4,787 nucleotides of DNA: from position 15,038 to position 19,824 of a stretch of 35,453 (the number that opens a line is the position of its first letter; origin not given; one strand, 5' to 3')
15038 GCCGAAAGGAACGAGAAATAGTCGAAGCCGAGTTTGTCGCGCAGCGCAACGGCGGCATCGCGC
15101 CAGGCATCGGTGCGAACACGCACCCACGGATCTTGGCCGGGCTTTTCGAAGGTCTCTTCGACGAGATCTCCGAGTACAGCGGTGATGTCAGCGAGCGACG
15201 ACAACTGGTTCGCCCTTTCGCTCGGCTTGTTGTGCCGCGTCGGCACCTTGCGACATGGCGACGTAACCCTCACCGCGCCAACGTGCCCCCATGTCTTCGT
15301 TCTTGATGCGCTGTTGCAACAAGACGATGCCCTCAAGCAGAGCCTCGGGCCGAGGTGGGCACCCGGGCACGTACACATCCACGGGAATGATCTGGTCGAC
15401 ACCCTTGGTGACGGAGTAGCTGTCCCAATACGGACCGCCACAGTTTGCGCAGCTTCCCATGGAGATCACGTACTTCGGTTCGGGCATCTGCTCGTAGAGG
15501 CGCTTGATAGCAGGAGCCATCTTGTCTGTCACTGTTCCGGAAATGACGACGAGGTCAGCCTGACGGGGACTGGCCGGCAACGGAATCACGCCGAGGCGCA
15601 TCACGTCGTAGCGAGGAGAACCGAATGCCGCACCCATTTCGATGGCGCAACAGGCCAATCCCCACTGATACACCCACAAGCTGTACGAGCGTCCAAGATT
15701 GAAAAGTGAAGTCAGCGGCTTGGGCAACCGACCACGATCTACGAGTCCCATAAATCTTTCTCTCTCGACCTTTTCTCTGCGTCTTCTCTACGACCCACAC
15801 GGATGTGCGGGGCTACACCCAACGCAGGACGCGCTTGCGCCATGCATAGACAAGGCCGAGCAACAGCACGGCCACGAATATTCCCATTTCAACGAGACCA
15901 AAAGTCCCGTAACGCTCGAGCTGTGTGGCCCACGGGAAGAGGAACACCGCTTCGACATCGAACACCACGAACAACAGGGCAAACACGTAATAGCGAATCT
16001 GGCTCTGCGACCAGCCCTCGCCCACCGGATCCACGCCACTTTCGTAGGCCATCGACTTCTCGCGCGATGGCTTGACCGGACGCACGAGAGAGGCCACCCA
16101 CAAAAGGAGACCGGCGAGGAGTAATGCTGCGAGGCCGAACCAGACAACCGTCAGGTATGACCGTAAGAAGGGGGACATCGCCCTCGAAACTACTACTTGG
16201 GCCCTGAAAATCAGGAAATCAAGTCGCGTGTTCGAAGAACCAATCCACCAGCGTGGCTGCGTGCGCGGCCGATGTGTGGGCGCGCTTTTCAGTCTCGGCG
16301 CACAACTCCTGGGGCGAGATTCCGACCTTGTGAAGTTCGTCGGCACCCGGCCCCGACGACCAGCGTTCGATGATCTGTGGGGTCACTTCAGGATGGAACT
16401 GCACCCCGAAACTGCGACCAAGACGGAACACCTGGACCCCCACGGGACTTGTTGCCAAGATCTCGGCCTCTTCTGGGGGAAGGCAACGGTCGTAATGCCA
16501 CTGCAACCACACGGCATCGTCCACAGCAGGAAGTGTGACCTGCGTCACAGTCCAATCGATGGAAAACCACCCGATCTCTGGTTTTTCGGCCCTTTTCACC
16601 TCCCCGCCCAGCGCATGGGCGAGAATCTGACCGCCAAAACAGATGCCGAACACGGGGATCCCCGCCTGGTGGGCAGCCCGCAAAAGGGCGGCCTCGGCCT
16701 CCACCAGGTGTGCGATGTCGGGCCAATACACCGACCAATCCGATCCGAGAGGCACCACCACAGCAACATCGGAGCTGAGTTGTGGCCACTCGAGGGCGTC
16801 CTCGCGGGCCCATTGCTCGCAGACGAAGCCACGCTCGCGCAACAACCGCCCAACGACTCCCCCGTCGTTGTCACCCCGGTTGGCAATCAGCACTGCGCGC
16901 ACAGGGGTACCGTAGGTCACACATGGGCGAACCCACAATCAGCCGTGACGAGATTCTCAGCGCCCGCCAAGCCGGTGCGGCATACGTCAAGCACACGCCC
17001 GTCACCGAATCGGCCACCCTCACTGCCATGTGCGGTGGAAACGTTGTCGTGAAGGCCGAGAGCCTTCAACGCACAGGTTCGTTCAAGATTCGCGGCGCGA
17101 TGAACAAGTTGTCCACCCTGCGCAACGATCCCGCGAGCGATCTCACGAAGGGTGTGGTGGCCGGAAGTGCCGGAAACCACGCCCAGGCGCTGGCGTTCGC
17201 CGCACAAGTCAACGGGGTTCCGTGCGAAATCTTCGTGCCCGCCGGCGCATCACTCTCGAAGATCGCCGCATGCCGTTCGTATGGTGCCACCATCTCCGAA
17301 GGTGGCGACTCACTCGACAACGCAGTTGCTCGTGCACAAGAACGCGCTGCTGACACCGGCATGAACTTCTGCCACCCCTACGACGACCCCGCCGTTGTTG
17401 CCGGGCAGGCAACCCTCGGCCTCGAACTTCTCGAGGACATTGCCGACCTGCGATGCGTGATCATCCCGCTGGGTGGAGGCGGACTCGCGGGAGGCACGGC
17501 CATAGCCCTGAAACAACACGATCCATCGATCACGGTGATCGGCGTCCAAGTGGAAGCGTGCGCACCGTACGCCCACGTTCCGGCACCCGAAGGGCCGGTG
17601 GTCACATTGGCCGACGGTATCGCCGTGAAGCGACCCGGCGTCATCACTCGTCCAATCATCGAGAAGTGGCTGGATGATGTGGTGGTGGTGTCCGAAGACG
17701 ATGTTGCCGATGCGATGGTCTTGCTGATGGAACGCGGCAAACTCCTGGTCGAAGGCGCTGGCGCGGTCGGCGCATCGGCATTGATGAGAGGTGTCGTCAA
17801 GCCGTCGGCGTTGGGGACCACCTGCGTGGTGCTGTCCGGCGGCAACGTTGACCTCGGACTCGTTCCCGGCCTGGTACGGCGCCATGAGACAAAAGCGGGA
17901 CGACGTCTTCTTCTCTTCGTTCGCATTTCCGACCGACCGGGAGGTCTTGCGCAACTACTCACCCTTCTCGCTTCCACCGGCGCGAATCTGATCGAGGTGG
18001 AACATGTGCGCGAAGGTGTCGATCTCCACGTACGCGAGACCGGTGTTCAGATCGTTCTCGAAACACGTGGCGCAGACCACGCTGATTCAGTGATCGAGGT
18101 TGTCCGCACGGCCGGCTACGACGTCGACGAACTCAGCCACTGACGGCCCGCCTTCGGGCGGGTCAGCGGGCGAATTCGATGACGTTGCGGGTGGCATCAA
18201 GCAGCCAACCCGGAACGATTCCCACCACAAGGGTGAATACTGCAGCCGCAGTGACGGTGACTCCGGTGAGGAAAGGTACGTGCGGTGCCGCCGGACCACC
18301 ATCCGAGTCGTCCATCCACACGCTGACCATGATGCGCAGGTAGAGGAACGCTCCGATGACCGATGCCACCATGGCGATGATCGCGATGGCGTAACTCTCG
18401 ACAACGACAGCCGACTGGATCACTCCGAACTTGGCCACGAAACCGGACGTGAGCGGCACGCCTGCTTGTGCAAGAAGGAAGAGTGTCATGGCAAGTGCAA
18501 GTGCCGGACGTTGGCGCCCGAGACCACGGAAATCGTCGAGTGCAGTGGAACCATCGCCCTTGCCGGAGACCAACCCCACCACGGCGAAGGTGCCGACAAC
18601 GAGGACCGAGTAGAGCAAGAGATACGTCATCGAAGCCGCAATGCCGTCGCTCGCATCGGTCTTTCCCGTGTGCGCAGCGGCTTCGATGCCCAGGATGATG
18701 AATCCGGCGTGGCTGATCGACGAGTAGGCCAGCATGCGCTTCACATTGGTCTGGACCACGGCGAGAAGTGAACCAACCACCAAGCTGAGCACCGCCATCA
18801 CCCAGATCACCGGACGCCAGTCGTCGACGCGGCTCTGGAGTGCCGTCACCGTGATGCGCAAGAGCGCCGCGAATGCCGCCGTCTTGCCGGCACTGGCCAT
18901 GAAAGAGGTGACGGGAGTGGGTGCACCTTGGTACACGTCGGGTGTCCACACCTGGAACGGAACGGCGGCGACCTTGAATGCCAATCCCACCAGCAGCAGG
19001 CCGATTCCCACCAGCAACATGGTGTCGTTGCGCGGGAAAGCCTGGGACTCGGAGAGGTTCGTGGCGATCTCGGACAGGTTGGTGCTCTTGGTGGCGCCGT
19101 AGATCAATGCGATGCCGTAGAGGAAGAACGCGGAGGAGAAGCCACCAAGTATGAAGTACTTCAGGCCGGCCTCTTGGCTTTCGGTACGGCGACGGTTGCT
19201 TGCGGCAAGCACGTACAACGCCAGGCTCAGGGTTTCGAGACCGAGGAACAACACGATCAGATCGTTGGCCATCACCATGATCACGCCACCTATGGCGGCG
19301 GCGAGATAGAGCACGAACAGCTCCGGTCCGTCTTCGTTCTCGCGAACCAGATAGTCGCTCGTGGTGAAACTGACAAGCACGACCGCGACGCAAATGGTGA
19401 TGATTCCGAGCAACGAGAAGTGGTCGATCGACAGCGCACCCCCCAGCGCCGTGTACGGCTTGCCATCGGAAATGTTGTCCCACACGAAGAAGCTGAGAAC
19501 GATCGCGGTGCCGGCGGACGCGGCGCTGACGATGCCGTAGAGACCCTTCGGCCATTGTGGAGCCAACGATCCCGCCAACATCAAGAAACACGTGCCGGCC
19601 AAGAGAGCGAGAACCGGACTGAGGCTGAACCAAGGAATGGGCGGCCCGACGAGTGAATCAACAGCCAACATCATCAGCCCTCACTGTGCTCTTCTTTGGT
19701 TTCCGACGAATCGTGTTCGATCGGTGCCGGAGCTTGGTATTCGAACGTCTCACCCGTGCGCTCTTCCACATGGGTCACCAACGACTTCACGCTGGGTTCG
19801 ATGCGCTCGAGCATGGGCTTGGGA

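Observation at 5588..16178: Second, 11-gene complex I cluster with no NADH-oxidising module, next to a complete 14-gene cluster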

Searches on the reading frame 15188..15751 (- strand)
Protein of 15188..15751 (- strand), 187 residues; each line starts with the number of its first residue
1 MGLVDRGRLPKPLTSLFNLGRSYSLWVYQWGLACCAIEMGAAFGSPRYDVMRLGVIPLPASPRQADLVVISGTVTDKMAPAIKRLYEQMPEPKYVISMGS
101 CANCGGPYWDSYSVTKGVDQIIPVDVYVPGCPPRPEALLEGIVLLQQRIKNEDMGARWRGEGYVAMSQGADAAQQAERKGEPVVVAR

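Call 3: search_protein_families(library=pfam, proteins=[window:15188-15751:-])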
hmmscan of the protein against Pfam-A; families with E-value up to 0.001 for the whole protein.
window:15188-15751:- (187 aa): 1 family
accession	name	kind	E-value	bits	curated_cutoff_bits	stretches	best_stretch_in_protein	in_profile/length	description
PF01058.29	Oxidored_q6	-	1.7e-30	105.8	27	1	34-143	1-126/128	NADH ubiquinone oxidoreductase, 20 Kd subunit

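Call 55: search_protein_families(library=ncbifam, proteins=[window:15188-15751:-], max_evalue=0.00001)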
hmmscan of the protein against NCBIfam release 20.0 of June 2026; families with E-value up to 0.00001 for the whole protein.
window:15188-15751:- (187 aa): 13 families
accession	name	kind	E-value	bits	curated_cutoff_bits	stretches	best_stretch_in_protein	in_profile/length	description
NF005012.1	PRK06411.1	subfamily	6.7e-66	220.9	116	1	12-154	23-163/166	NADH-quinone oxidoreductase subunit NuoB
NF011393.0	PRK14818.1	equivalog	1.5e-63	213.4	255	1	13-159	21-165/173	NADH dehydrogenase subunit B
TIGR01957.1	nuoB_fam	subfamily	4.2e-63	211.6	142.7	1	14-152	8-145/145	NADH-quinone oxidoreductase subunit B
NF011394.0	PRK14819.1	equivalog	6.6e-63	212.7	312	1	8-161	16-169/264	NADH-quinone oxidoreductase subunit B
NF009808.0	PRK13292.1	equivalog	3.6e-61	207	1156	1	12-157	14-157/791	NADH-quinone oxidoreductase subunit B/C/D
NF011388.0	PRK14813.1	equivalog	3.9e-58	196.4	294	1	14-157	19-161/189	NADH dehydrogenase subunit B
NF011391.0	PRK14816.1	equivalog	9e-55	185.3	283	1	13-154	42-182/196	NADH-quinone oxidoreductase subunit B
NF011390.0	PRK14815.1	equivalog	6.5e-53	178.7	281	1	16-156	26-164/183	NADH dehydrogenase subunit B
NF011395.0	PRK14820.1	equivalog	7.1e-49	166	263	1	13-157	23-165/180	NADH-quinone oxidoreductase subunit B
NF011389.0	PRK14814.1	equivalog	7.3e-48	162.8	285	1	14-158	24-166/186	NADH dehydrogenase subunit B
NF011392.0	PRK14817.1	equivalog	6.9e-47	159.5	271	1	19-153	32-164/182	NADH-quinone oxidoreductase subunit B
TIGR03294.1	FrhG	equivalog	6.3e-07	29.4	245.5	1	64-146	50-141/228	coenzyme F420 hydrogenase subunit gamma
NF045875.1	F420_non_VhuG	exception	8.5e-06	25.2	450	0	112-146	130-164/286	F420-non-reducing hydrogenase subunit VhuG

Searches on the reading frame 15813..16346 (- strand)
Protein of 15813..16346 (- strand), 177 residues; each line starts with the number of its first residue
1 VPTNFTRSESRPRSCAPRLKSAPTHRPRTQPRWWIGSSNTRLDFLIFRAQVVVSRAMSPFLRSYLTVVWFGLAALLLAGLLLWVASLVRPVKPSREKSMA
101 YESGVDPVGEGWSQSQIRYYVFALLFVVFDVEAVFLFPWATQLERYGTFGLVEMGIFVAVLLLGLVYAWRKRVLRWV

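Call 4: search_protein_families(library=pfam, proteins=[window:15813-16346:-])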
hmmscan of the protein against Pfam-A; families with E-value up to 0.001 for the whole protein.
window:15813-16346:- (177 aa): 1 family
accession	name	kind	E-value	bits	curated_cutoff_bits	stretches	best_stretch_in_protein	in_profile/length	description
PF00507.24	Oxidored_q4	-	1.6e-35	121.7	23.3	1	80-176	3-99/99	NADH-ubiquinone/plastoquinone oxidoreductase, chain 3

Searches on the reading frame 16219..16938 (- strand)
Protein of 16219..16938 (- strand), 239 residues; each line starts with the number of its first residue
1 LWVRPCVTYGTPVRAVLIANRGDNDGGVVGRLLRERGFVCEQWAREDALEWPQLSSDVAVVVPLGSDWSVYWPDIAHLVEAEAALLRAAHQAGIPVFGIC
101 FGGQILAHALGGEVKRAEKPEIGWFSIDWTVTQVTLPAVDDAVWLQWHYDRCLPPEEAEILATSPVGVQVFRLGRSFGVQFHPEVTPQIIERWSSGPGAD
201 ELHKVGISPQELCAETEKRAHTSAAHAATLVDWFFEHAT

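Call 4: search_protein_families(library=pfam, proteins=[window:16219-16938:-])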
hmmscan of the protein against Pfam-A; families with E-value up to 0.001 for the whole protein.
window:16219-16938:- (239 aa): 2 families
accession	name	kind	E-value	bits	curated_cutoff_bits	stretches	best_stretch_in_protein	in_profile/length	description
PF00117.34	GATase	-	1.1e-14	54.9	22.8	1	79-188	58-176/190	Glutamine amidotransferase class-I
PF07722.19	Peptidase_C26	-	3.4e-08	34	20.5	1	81-115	93-127/219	Peptidase C26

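Call 55: search_protein_families(library=ncbifam, proteins=[window:16219-16938:-], max_evalue=0.00001)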
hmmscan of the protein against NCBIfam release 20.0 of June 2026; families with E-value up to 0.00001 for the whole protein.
window:16219-16938:- (239 aa): 11 families
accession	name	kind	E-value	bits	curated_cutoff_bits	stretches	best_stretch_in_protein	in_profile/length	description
NF005458.0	PRK07053.1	equivalog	3.2e-31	108.5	250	1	24-236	14-230/234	glutamine amidotransferase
NF005072.0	PRK06490.1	equivalog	2.6e-25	88.8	339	1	18-211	19-212/251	glutamine amidotransferase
NF006562.0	PRK09065.1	equivalog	8.3e-20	71.3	205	1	73-237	70-236/242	glutamine amidotransferase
TIGR00888.1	guaA_Nterm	equivalog_domain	8.5e-18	64.4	172.15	1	28-186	13-168/188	glutamine-hydrolyzing GMP synthase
NF000848.1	PRK00074.1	equivalog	3.1e-14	52.5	400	1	17-186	2-171/512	glutamine-hydrolyzing GMP synthase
NF001975.0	PRK00758.1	equivalog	3.7e-13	49.5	198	1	89-186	64-166/185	GMP synthase subunit A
NF006098.0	PRK08250.1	equivalog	4.7e-12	45.9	301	1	80-192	71-189/239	glutamine amidotransferase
NF005743.0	PRK07567.1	equivalog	5e-10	39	264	1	78-187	77-194/245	glutamine amidotransferase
NF004212.0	PRK05665.1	equivalog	6.7e-07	29.3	309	1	84-184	82-187/241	amidotransferase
TIGR01368.1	CPSaseIIsmall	equivalog_domain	1.3e-06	27.7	307.35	0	80-114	233-267/361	glutamine-hydrolyzing carbamoyl-phosphate synthase small subunit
TIGR00566.1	trpG_papA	subfamily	3.9e-06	26.8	121.05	0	90-119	70-100/192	glutamine amidotransferase of anthranilate synthase or aminodeoxychorismate synthase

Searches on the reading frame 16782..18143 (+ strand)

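Call 4: search_protein_families(library=pfam, proteins=[window:16782-18143:+])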
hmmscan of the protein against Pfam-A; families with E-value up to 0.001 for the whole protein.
window:16782-18143:+ (453 aa): 2 families
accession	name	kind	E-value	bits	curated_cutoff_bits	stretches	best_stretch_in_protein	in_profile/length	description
PF00291.31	PALP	-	3.5e-71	240.4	35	1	69-353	5-295/295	Pyridoxal-phosphate dependent enzyme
PF01842.31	ACT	-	2.2e-05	24.6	27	1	378-439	3-59/66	ACT domain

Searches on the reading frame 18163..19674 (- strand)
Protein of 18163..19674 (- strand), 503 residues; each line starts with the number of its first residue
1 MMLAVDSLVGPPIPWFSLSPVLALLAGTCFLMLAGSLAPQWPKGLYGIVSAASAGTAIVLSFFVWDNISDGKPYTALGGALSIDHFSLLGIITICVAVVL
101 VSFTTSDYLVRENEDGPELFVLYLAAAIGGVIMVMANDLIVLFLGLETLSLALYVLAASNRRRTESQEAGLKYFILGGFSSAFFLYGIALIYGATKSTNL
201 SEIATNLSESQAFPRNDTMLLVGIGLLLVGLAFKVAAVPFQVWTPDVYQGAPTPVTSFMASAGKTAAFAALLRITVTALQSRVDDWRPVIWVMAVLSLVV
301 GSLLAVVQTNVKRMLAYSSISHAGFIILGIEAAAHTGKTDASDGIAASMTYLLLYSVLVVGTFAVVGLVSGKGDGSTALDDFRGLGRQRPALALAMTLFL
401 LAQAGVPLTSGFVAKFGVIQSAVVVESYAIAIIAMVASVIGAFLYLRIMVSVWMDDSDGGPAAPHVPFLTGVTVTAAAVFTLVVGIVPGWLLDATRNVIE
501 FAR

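Call 5: search_protein_families(library=pfam, proteins=[window:18163-19674:-])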
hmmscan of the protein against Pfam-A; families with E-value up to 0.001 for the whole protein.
window:18163-19674:- (503 aa): 1 family
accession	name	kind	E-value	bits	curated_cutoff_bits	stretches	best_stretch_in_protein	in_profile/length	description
PF00361.26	Proton_antipo_M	-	3.2e-74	250.2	21.5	1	136-441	1-294/294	NADH:quinone oxidoreductase/Mrp antiporter, TM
